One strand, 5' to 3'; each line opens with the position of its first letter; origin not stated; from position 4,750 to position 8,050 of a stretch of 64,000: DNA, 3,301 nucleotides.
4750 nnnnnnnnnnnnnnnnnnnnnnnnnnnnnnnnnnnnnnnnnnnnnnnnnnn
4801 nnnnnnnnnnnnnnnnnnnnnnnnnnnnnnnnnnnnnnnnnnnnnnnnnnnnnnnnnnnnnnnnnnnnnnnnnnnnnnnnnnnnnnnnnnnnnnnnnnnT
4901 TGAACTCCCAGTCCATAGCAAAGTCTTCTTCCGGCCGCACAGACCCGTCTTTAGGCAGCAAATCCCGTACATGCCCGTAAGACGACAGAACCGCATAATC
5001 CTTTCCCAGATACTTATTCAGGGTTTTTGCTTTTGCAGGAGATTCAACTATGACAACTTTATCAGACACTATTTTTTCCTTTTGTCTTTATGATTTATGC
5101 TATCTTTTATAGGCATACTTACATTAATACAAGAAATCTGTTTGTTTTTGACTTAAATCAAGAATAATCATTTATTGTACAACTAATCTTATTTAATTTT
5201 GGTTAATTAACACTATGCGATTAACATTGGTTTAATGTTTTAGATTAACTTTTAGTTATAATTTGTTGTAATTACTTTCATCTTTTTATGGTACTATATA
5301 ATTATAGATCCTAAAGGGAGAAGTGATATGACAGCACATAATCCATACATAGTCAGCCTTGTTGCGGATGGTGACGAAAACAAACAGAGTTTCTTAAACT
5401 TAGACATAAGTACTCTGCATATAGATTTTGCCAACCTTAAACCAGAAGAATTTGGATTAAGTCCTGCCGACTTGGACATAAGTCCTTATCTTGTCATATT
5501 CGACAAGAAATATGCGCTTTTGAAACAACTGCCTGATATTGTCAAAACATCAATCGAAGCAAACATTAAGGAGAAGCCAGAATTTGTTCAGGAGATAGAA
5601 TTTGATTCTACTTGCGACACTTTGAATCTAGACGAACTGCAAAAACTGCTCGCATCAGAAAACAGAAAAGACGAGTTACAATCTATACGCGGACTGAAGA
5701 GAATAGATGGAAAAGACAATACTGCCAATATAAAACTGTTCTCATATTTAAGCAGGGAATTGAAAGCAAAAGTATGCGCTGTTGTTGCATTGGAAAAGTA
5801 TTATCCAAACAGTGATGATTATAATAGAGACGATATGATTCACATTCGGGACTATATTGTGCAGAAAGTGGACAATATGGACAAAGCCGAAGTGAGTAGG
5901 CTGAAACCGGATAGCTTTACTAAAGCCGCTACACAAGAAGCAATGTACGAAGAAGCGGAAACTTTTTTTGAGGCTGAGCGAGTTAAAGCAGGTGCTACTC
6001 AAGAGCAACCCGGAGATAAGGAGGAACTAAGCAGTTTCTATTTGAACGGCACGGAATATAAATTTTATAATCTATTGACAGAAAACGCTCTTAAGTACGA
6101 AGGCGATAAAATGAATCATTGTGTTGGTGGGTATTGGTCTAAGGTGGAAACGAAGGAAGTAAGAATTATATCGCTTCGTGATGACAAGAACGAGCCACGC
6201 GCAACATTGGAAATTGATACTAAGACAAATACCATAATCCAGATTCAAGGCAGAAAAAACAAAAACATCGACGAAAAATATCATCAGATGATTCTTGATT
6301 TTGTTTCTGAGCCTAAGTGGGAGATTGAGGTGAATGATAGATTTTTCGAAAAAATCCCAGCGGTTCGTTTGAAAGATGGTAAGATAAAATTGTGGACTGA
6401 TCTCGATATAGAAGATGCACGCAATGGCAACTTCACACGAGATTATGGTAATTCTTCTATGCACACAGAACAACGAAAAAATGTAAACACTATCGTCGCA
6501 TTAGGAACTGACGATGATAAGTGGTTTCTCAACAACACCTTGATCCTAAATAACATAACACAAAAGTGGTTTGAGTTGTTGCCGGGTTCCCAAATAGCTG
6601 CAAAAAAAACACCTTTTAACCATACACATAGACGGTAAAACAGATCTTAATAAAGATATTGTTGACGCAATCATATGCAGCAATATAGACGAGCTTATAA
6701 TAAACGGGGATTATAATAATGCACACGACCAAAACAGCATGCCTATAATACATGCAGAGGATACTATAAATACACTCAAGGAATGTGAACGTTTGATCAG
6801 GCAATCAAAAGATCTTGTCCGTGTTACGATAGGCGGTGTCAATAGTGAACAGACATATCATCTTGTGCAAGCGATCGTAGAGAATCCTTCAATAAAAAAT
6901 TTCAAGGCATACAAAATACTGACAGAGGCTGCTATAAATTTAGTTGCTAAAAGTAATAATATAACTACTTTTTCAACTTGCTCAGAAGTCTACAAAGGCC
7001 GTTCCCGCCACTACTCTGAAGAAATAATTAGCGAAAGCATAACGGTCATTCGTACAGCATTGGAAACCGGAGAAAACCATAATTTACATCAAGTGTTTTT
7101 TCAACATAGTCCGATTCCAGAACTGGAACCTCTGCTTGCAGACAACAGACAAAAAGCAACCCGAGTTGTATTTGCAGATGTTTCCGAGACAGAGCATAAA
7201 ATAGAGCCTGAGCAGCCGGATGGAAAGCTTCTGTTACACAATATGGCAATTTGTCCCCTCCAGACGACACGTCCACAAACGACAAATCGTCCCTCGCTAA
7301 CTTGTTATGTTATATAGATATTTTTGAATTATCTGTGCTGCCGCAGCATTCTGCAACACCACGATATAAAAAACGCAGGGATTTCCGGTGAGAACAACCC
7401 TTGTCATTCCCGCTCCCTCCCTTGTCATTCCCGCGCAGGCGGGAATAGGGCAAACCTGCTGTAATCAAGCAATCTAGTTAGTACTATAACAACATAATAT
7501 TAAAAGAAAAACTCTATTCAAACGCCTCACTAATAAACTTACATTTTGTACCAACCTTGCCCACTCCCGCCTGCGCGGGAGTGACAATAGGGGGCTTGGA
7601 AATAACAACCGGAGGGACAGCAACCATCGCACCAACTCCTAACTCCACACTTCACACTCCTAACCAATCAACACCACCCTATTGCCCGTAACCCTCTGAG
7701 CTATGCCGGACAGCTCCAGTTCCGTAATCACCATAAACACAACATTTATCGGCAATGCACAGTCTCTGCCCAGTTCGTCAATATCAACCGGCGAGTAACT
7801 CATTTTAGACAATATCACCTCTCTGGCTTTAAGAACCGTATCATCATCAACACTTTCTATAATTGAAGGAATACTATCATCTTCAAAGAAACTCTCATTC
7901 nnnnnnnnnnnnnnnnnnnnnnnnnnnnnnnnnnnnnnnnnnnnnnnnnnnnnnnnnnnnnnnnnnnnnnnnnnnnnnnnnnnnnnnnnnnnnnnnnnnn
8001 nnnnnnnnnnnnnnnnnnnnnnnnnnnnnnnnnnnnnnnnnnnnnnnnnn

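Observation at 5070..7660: PcfJ-like mobile-element gene inserted in the conserved dprA-topA pair and split by a frameshift at an A8 run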

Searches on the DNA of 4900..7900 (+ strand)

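Call 51: search_rna_families(source=window, start=4900, end=7900, threshold=evalue, max_evalue=1)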
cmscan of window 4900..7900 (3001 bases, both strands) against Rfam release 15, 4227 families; matches with E-value up to 1: 0.
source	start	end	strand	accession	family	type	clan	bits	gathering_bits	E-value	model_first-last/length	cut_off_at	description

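Call 79: search_dna_similar(query=window:5070-7660:+, collection=plasmids, mode=distant, max_rows=10)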
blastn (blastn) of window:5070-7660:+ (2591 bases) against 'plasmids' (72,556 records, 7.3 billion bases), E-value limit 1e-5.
No match.

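Call 80: search_dna_similar(query=window:5070-7660:+, collection=phages, mode=distant, max_rows=10)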
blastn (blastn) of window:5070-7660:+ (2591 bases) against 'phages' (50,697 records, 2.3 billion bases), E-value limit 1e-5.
No match.

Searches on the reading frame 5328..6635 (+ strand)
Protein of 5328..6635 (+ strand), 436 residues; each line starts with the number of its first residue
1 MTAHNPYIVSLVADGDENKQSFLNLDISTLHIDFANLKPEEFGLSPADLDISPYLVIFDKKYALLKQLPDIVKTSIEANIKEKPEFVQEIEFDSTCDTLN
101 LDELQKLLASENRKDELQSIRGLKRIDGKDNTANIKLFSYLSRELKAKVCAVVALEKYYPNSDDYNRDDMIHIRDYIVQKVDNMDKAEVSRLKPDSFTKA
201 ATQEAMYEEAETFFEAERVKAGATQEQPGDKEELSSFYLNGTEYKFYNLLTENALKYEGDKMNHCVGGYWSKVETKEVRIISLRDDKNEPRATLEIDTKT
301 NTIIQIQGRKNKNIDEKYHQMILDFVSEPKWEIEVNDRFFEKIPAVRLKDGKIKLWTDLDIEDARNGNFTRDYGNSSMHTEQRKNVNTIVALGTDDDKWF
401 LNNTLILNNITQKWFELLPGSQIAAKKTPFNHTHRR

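Call 4: search_protein_families(library=pfam, proteins=[window:5328-6635:+], max_evalue=1)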
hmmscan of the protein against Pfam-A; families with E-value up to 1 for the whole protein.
window:5328-6635:+ (436 aa): 1 family
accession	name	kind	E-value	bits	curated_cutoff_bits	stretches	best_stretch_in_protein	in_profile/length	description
PF14284.11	PcfJ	-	1.1e-14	54.9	25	1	232-322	54-146/147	PcfJ-like protein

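Call 16: search_protein_families(library=phrogs, proteins=[window:5328-6635:+], max_evalue=1)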
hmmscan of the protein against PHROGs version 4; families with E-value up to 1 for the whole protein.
window:5328-6635:+ (436 aa): 8 families
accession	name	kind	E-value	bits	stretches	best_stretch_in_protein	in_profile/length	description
phrog_3169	-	unknown function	6e-12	46.4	1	239-333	376-470/474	-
phrog_8470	-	unknown function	8.2e-10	39.1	1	205-328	425-550/567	-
phrog_7484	-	unknown function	4.9e-06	26.6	1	243-322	355-436/450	-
phrog_16315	-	unknown function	2.2e-05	24.3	1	259-329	444-518/532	-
phrog_9653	-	unknown function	3.7e-05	24.1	1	239-322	276-359/373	-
phrog_27084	-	unknown function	0.037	15.2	1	136-194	12-64/118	-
phrog_2594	-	unknown function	0.1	13.5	1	80-184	14-112/118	-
phrog_1925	-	unknown function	0.47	12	0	342-362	10-30/62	-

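Call 56: search_protein_families(library=ncbifam, proteins=[window:5328-6635:+], max_evalue=0.01)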
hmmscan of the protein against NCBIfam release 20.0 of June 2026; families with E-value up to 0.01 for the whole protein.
window:5328-6635:+ (436 aa): 0 families

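Call 64: search_protein_families(library=padloc, proteins=[window:5328-6635:+], max_evalue=1)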
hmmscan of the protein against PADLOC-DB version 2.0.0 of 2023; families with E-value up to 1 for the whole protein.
window:5328-6635:+ (436 aa): 0 families

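Call 81: search_dna_similar(query=window:5328-6635:+, collection=plasmids, mode=protein, max_evalue=0.001, max_rows=12)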
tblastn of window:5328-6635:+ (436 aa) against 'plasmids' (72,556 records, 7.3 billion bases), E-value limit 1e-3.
Records with a match: 138; places in all: 139; records where one place covers at least 80% of the query: 0.
Best place of each record, by identity: <60% 138.
By first word of the organism name: Enterococcus 132; Komagataeibacter 2; Shinella 2; Sphingopyxis 1; Rhizorhabdus 1.
By predicted mobility (MOB-suite, as given by PLSDB): mobilizable 116; non-mobilizable 12; conjugative 10.
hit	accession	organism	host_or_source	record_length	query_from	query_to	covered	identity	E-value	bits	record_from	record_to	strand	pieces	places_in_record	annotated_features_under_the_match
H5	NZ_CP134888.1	Komagataeibacter nataicola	bacteria culture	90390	97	332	54%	25.5%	1e-4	52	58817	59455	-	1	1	PcfJ domain-containing protein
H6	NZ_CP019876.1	Komagataeibacter nataicola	-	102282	97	332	54%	25.5%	1e-4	52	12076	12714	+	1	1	PcfJ domain-containing protein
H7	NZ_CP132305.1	Shinella sumterensis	Homo sapiens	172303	170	350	42%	28.3%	2e-11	74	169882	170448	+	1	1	PcfJ domain-containing protein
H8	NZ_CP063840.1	Sphingopyxis granuli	whole organism,river sediment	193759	179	328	34%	27.4%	7e-7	59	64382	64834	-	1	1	PcfJ domain-containing protein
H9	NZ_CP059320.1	Rhizorhabdus wittichii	Enrichment culture,Wastewater treatment ...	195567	179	328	34%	27.4%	7e-7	59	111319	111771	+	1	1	PcfJ domain-containing protein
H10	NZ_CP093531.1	Shinella zoogloeoides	-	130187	241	331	21%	31.2%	2e-4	51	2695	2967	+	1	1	PcfJ domain-containing protein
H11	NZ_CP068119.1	Enterococcus hirae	-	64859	258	314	13%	42.1%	3e-4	51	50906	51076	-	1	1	PcfJ domain-containing protein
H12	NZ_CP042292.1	Enterococcus hirae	pig,Anal swab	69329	258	314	13%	40.4%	7e-4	50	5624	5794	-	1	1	PcfJ domain-containing protein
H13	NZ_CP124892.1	Enterococcus faecalis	Homo sapiens,urine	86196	253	312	14%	38.3%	2e-4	52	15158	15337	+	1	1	PcfJ domain-containing protein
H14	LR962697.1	Enterococcus faecalis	-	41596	253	312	14%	36.7%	3e-4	51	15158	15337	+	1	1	none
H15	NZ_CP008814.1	Enterococcus faecalis ATCC 29212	-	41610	253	312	14%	36.7%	3e-4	51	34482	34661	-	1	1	PcfJ domain-containing protein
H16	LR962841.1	Enterococcus faecalis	-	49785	253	312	14%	36.7%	3e-4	51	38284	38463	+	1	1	record has no annotation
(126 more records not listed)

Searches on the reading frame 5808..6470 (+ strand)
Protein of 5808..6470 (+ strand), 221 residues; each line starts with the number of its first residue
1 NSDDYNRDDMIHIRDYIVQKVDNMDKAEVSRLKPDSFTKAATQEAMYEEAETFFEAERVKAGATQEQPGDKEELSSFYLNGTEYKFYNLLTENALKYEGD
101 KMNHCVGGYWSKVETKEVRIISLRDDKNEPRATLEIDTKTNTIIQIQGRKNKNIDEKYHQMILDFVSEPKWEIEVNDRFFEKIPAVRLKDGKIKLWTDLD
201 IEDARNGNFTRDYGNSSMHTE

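Call 74: predict_structure(alignment_id=A3)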
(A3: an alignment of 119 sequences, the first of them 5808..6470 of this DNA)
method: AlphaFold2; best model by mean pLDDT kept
length: 221 residues; sequences in the alignment: 119
mean_pLDDT: 87.7   pTM: 0.76
mean pLDDT of the five models: 87.7, 86.4, 85.6, 84.6, 84.5
residues with pLDDT >= 90: 127; 70-90: 76; 50-70: 10; < 50: 8
segments of 3 or more residues with pLDDT < 50: 215-221
pLDDT, mean of each block of 10 residues (from residue 1): 74 87 89 74 85 87 84 92 96 94 89 97 97 97 95 94 95 93 92 92 82 48 37
secondary structure, 60 per line:
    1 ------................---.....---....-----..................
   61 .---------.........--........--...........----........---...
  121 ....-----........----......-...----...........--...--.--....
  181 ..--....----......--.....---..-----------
elements in order: H7-22 H26-30 H34-37 H43-61 E71-79 E82-89 H92-102 H107-114 E118-124 E130-137 E142-147 H156-166 H177-182 E185-188 E193-195 H201-205

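Call 77: fold_search(model_id=the predicted structure, library=pdb)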
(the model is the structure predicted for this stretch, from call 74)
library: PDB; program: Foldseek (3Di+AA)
matches with E <= 10: 461; with E <= 0.001: 0
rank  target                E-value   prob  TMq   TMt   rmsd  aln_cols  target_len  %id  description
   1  1bob                  1.2e-02  0.98  0.35  0.27   8.5       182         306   16  HISTONE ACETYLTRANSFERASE HAT1 FROM SACCHAROMYCES CEREVISIAE IN COMPLEX WITH ACETYL COENZYME A (released 1999-04-20)
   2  4psx_A                1.3e-02  0.96  0.34  0.25   9.7       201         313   17  Crystal structure of histone acetyltransferase complex (released 2014-07-09)
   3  4psw_A                2.5e-02  0.91  0.32  0.24   9.8       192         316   16  Crystal structure of histone acetyltransferase complex (released 2014-07-09)
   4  7dai_C                4.7e-02  0.69  0.28  0.37   8.1       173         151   10  The crystal structure of a serotonin N-acetyltransferase from Oryza Sativa (released 2021-09-22)
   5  7daj_B                1.1e-01  0.51  0.23  0.30   6.8       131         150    9  The crystal structure of serotonin N-acetyltransferase in complex with acetyl-CoA from Oryza Sativa (released 2021-09-22)
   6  1p32_B                1.5e-01  0.08  0.14  0.16  15.3       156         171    7  CRYSTAL STRUCTURE OF HUMAN P32, A DOUGHNUT-SHAPED ACIDIC MITOCHONDRIAL MATRIX PROTEIN (released 1999-04-06)
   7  7daj_A                1.8e-01  0.72  0.34  0.45   7.1       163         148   10  The crystal structure of serotonin N-acetyltransferase in complex with acetyl-CoA from Oryza Sativa (released 2021-09-22)
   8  5t53                  2.2e-01  0.66  0.32  0.36   6.3       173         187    9  MOLECULAR BASIS FOR COHESIN ACETYLATION BY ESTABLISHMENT OF SISTER CHROMATID COHESION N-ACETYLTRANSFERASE ESCO1 (released 2016-11-09)
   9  7dak_A                2.6e-01  0.80  0.32  0.44   4.9       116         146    9  The crystal structure of a serotonin N-acetyltransferase in complex with 5-Methoxytryptamine and acetyl-CoA from Oryza (released 2021-09-22)
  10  2jlm_E                4.4e-01  0.51  0.26  0.31   6.2       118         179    8  Structure of a Putative Acetyltransferase (ACIAD1637) from Acinetobacter baylyi ADP1 (released 2009-01-20)
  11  7kwh_A                4.4e-01  0.41  0.21  0.26   4.0        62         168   13  Spermidine N-acetyltransferase SpeG K23-Y30 chimera from Vibrio cholerae and hSSAT (released 2020-12-16)
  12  4ygo_F                4.9e-01  0.51  0.26  0.32   4.9       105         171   11  Dodecameric structure of spermidine N-acetyltransferase from Vibrio cholerae in intermediate state (released 2015-10-07)
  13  7dak_B                5.2e-01  0.23  0.24  0.32   8.0       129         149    9  The crystal structure of a serotonin N-acetyltransferase in complex with 5-Methoxytryptamine and acetyl-CoA from Oryza (released 2021-09-22)
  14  5cnp_D                5.8e-01  0.47  0.27  0.32   4.8       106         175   11  X-ray crystal structure of Spermidine n1-acetyltransferase from Vibrio cholerae. (released 2015-07-29)
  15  3msw                  5.8e-01  0.14  0.13  0.19   6.9        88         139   10  Crystal structure of a Protein with unknown function (BF3112) from Bacteroides fragilis NCTC 9343 at 1.90 A resolution (released 2010-06-09)
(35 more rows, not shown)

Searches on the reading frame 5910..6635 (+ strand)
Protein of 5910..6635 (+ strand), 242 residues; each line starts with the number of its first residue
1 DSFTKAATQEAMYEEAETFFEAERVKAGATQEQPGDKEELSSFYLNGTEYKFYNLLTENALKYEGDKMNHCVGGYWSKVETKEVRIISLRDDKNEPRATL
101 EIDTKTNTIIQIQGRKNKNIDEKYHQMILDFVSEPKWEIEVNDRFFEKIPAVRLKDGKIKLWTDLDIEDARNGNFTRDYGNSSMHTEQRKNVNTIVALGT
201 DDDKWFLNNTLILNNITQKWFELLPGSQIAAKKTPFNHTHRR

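Call 22: find_homologous_proteins(query=window:5910-6635:+, max_evalue=0.001)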
Query window:5910-6635:+ (242 aa): 4 proteins with E <= 0.001 among 391 candidates.
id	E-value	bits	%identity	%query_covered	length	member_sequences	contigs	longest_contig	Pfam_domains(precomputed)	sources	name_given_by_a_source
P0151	1.2e-16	79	52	33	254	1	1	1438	PF14284.12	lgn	-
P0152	1.1e-12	66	47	33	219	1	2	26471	PF14284.12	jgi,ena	jgi:hypothetical protein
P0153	1.8e-11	62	46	33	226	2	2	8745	PF14284.12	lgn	-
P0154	3.3e-6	45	53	19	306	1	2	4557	-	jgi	jgi:hypothetical protein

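Call 46: find_encoding_contigs(protein=P0152, flank=8000, max_places=3)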
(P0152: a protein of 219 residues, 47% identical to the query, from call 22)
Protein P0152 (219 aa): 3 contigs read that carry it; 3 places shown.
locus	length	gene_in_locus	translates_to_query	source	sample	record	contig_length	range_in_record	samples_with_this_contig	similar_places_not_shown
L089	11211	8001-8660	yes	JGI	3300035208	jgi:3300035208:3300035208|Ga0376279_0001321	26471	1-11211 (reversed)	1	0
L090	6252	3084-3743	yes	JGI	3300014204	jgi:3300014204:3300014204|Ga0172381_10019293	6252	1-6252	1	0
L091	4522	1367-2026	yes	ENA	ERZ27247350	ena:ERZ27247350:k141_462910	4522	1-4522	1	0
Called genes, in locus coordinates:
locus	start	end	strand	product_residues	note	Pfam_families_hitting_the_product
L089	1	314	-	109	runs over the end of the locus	-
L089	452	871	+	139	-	-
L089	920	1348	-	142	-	-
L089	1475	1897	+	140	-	-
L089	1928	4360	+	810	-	-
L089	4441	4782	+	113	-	-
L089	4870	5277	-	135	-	-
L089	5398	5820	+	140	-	-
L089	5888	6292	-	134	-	-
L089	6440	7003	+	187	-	-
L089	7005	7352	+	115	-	-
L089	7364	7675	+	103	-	-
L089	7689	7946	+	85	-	-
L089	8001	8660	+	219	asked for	PF14284:PcfJ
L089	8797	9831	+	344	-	PF01409:tRNA-synt_2d, PF03147:FDX-ACB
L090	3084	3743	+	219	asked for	PF14284:PcfJ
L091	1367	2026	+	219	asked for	PF14284:PcfJ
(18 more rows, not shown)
